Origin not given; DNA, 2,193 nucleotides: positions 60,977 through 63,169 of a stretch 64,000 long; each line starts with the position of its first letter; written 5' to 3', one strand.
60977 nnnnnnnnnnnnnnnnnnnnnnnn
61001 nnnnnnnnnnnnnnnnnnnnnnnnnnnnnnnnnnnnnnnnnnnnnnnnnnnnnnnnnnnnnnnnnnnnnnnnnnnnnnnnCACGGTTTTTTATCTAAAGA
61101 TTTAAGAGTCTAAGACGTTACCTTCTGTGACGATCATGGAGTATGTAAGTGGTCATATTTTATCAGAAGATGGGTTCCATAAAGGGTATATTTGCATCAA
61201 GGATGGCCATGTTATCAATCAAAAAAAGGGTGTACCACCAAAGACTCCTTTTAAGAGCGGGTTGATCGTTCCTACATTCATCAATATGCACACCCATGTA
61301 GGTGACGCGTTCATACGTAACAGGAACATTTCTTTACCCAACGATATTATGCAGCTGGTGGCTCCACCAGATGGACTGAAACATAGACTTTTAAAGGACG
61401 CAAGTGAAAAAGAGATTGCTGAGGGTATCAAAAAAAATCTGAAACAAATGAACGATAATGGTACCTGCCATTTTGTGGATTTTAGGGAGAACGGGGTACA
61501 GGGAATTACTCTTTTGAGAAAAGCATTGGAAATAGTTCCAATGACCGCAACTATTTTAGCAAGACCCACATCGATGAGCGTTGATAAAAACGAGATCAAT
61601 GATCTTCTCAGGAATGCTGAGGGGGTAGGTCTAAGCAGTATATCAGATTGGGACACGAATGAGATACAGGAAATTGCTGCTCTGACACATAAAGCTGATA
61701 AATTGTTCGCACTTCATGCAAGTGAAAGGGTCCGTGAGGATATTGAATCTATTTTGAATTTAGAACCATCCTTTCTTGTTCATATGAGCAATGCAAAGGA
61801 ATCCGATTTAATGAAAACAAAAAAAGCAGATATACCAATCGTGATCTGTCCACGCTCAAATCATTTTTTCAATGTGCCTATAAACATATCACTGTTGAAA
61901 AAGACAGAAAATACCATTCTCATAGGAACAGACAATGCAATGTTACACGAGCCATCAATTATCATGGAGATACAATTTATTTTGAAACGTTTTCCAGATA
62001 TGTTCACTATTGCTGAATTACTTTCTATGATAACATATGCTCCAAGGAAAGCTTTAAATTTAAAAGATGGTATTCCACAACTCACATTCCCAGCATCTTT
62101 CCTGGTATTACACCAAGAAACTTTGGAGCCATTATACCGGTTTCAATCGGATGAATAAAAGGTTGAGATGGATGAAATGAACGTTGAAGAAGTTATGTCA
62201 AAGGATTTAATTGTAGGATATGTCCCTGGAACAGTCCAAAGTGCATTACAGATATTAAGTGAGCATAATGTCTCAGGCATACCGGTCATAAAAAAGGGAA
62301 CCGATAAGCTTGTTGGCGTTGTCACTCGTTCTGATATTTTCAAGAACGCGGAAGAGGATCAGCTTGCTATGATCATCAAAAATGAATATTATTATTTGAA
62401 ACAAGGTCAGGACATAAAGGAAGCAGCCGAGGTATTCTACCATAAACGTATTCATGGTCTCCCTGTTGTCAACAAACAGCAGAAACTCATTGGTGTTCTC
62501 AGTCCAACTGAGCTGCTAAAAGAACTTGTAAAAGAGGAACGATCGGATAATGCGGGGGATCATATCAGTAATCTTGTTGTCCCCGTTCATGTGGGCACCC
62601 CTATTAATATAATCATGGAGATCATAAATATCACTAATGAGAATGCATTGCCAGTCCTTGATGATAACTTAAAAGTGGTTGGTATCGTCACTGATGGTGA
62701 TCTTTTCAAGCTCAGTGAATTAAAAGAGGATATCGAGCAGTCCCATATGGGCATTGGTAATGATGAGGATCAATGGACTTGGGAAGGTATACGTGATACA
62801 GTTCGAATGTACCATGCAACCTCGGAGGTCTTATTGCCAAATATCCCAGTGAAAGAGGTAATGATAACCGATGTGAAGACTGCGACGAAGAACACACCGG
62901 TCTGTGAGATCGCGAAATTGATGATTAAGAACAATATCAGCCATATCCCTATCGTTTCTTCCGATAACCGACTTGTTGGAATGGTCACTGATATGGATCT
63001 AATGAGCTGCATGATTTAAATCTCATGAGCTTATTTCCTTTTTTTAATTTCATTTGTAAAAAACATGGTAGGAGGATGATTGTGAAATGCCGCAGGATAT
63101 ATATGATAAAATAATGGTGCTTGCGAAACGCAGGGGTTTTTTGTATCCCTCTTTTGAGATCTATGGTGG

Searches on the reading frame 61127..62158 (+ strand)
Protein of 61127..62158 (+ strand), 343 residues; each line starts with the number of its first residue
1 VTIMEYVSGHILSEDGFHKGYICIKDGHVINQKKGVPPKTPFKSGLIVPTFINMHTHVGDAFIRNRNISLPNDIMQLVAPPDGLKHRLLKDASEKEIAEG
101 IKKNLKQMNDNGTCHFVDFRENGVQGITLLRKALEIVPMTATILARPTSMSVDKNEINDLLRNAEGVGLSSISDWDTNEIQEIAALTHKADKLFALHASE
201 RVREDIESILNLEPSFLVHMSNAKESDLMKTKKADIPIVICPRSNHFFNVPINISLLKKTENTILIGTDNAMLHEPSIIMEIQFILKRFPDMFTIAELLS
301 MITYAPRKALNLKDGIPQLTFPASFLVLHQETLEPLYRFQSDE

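Call 46: search_protein_families(library=pfam, proteins=[window:61127-62158:+], max_evalue=0.00001)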
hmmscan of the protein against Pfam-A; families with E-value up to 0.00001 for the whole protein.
window:61127-62158:+ (343 aa): 1 family
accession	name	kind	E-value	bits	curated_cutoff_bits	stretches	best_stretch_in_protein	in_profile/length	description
PF01979.26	Amidohydro_1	-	8e-20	71.8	25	1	47-314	2-302/345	Amidohydrolase family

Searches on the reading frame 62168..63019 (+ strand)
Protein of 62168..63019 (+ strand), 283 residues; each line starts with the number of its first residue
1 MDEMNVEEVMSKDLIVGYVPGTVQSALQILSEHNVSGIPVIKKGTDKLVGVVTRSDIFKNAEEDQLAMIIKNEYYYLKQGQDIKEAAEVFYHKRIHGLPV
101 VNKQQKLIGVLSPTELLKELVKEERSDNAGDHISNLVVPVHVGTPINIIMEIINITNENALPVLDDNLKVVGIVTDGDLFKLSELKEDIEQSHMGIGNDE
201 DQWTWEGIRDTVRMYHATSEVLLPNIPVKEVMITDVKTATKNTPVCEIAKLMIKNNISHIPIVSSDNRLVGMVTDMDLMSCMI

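Call 46: search_protein_families(library=pfam, proteins=[window:62168-63019:+], max_evalue=0.00001)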
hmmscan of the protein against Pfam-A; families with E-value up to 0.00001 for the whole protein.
window:62168-63019:+ (283 aa): 1 family
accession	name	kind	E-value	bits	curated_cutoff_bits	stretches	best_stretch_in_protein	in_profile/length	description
PF00571.33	CBS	-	4.7e-46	155.3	24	4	228-281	1-54/57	CBS domain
